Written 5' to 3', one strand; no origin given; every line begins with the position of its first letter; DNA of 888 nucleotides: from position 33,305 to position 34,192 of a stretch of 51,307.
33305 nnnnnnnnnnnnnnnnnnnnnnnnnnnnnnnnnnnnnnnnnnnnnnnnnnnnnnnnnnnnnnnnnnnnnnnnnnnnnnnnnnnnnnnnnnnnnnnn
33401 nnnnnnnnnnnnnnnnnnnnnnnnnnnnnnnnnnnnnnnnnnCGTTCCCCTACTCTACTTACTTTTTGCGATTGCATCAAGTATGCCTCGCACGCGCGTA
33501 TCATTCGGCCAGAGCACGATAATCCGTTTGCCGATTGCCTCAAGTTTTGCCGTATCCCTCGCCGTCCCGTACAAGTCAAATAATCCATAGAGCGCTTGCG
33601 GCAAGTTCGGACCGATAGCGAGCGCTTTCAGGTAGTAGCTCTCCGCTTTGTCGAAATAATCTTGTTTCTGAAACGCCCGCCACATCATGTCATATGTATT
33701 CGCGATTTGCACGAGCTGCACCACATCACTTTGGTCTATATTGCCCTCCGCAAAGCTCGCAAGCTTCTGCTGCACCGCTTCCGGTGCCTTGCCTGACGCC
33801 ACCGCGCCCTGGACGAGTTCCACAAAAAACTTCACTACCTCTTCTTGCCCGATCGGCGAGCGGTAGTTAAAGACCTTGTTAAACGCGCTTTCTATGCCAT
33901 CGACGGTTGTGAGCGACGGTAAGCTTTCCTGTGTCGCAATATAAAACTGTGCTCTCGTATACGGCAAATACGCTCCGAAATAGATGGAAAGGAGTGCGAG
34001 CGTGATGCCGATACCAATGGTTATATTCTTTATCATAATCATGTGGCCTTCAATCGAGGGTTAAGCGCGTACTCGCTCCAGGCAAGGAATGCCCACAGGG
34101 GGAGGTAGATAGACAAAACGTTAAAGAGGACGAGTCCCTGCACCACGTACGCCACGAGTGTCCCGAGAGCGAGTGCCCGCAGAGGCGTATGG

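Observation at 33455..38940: S/T-rich surface protein gene sits directly upstream of a Wzy_C-family enzyme and the glycan locus: candidate protein O-glycosylation system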

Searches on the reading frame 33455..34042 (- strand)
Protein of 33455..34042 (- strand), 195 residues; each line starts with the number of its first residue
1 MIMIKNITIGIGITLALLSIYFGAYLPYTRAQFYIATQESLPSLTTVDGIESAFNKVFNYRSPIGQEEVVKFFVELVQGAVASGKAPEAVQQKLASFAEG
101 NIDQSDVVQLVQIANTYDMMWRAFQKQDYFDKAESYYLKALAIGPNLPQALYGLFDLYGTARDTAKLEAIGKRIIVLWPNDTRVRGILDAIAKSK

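Call 4: search_protein_families(library=pfam, proteins=[window:33455-34042:-], max_evalue=0.01)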
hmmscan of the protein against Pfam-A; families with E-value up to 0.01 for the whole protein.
window:33455-34042:- (195 aa): 1 family
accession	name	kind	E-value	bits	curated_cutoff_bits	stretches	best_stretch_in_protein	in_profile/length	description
PF13428.12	TPR_14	-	0.0024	18.8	23.5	0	122-154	9-41/44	Tetratricopeptide repeat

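Call 8: search_protein_families(library=ncbifam, proteins=[window:33455-34042:-], max_evalue=0.01)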
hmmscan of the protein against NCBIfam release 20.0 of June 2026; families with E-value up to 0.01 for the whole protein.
window:33455-34042:- (195 aa): 1 family
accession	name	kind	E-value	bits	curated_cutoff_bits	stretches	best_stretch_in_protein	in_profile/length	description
NF053779.1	BT3442_fam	equivalog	0.0046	15.7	940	1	113-166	224-274/563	BT3442 family protein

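Call 60: search_protein_representatives(protein=window:33455-34042:-)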
Query: 195 residues. Proteins with E-value up to 0.001 (for the whole library): 461; up to 1e-10: 192; up to 1e-30: 29. The best 150 are listed.
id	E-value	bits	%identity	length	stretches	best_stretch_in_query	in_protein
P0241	2.9e-47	176.9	45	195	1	8-191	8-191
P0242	2.3e-42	160.9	43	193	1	1-189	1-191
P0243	1.4e-40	155.1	39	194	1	4-191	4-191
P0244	1.5e-40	155.1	42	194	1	2-190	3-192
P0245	5.6e-38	146.6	37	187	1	6-182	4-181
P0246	3.0e-37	144.3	38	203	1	2-190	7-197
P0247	8.1e-36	139.6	39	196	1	11-192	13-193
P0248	1.8e-35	138.5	39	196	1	4-191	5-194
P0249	3.3e-35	137.6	37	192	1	3-189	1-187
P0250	4.5e-35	137.2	39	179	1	16-190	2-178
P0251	1.4e-34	135.5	37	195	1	3-192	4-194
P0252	3.0e-34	134.5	39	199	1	3-193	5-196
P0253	1.5e-33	132.2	35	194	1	9-186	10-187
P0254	2.0e-33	131.8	41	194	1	11-191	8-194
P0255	2.3e-33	131.6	36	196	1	8-181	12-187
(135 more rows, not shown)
